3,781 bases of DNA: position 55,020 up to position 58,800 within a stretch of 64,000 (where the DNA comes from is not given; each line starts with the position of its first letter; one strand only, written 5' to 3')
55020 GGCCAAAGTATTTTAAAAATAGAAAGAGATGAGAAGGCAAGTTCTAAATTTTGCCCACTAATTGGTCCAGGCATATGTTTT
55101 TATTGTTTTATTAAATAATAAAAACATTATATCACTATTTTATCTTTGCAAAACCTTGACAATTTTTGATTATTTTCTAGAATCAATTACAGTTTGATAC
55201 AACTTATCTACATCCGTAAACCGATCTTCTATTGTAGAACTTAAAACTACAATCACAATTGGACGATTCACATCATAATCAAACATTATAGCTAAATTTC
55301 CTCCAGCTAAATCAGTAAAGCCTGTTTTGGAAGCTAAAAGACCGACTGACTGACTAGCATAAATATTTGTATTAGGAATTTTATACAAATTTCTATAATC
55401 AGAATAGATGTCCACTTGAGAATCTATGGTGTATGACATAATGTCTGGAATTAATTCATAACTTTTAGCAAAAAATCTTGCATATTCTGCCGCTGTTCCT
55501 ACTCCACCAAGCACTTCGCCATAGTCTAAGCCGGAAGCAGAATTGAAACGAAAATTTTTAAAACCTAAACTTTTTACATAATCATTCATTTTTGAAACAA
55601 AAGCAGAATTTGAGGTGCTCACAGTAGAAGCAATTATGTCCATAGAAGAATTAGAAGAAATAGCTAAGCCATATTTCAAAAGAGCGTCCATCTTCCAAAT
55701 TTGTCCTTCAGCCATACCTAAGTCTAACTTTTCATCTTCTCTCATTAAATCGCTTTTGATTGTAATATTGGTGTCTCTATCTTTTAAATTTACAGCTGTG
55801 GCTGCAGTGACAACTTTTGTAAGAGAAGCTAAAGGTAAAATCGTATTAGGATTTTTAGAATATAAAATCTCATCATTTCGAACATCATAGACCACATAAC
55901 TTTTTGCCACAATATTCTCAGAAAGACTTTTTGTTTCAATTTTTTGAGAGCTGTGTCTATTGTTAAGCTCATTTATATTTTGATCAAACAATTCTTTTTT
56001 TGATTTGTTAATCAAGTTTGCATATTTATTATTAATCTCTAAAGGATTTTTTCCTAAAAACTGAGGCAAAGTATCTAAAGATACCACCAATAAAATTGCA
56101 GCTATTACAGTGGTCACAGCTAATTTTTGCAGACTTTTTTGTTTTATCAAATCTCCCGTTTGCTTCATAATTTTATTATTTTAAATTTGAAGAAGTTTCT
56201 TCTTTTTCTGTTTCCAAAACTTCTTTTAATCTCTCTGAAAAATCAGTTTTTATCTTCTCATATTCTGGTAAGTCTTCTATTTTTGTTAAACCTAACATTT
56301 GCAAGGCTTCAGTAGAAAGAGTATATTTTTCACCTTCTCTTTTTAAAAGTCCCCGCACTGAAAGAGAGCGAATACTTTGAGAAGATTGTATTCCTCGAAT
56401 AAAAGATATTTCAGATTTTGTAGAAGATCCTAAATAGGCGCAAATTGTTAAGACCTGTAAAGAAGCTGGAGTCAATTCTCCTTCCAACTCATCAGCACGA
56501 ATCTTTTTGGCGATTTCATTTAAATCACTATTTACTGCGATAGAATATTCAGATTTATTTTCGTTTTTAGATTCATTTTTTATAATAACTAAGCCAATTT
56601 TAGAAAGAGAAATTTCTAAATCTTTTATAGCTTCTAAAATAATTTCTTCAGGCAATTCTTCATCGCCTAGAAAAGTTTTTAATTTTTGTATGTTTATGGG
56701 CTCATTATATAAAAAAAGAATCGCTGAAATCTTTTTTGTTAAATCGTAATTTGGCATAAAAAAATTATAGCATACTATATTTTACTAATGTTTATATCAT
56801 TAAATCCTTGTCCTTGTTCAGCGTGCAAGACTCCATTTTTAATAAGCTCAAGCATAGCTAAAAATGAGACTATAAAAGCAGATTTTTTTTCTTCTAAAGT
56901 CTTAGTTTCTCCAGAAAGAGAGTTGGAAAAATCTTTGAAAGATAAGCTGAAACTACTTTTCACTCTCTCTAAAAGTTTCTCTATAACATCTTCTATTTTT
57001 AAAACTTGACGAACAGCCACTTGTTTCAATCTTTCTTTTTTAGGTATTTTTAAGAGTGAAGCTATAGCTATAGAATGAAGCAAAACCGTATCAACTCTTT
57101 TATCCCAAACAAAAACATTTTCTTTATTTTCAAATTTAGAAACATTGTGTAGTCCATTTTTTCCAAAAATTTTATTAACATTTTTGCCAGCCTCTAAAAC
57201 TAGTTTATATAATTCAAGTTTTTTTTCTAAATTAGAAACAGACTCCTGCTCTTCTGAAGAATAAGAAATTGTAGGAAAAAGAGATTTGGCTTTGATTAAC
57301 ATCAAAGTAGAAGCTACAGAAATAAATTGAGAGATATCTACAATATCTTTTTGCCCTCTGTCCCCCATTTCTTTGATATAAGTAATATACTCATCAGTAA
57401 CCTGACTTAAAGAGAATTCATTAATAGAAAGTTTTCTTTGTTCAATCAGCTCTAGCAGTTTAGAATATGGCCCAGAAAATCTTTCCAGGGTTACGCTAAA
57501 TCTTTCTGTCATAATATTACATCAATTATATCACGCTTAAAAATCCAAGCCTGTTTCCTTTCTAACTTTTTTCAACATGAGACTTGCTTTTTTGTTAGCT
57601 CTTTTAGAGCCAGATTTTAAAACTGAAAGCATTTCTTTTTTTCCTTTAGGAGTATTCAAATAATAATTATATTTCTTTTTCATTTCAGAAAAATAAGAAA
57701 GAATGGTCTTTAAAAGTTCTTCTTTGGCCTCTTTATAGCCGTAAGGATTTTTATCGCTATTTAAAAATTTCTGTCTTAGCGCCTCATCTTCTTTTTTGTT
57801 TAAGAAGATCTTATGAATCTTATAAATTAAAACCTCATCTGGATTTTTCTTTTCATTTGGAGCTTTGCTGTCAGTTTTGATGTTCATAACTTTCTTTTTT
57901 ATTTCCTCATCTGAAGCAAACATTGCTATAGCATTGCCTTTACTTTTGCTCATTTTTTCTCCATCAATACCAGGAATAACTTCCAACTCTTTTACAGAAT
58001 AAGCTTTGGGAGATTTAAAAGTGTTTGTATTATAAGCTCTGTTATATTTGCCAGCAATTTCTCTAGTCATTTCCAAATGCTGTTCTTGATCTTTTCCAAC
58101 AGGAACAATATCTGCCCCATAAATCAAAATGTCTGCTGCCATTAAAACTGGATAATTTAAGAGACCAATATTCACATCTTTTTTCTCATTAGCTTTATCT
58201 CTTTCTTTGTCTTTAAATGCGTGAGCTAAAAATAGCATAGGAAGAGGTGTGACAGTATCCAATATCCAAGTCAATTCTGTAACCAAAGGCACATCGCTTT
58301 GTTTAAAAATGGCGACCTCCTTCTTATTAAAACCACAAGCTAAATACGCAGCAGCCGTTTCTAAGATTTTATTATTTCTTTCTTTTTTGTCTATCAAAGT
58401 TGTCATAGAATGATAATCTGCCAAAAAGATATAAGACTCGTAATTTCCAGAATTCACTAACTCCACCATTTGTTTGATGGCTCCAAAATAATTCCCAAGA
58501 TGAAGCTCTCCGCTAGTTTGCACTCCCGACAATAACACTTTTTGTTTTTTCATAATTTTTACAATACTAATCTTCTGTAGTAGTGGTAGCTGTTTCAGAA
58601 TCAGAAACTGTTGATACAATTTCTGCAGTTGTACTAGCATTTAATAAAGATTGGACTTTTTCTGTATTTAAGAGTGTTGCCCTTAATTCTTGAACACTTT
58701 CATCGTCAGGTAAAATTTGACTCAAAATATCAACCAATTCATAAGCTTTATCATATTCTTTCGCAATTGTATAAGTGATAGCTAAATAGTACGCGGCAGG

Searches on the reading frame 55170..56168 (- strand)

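Call 47: search_protein_families(library=pfam, proteins=[window:55170-56168:-], max_evalue=0.00001)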
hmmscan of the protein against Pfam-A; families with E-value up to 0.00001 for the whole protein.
window:55170-56168:- (332 aa): 1 family
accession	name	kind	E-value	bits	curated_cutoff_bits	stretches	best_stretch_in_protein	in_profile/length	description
PF00768.25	Peptidase_S11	-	1.9e-27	96.7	27.6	1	83-310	7-236/239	D-alanyl-D-alanine carboxypeptidase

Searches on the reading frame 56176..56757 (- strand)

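Call 48: search_protein_families(library=pfam, proteins=[window:56176-56757:-], max_evalue=0.00001)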
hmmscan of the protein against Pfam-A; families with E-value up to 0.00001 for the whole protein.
window:56176-56757:- (193 aa): 1 family
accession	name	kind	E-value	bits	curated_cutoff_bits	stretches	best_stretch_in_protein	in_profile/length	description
PF04079.22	SMC_ScpB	-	3.1e-21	76.1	27.4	1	9-165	2-159/160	Segregation and condensation complex subunit ScpB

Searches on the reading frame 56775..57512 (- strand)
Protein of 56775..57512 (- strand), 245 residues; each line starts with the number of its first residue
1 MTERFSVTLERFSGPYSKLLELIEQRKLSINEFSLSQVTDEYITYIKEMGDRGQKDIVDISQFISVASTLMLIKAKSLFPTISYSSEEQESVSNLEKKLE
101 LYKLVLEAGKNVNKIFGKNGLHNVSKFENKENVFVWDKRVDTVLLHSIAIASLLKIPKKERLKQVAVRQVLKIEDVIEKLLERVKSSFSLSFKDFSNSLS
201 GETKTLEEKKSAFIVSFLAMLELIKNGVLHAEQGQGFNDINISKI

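Call 48: search_protein_families(library=pfam, proteins=[window:56775-57512:-], max_evalue=0.00001)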
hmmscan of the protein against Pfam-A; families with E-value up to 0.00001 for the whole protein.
window:56775-57512:- (245 aa): 1 family
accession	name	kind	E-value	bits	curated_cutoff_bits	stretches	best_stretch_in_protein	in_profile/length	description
PF02616.19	SMC_ScpA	-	6.8e-19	69.2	24.6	1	22-243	1-230/232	Segregation and condensation protein ScpA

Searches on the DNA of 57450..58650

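Call 82: search_rna_families(source=window, start=57450, end=58650, threshold=evalue, max_evalue=1)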
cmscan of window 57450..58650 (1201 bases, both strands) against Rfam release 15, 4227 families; matches with E-value up to 1: 0.
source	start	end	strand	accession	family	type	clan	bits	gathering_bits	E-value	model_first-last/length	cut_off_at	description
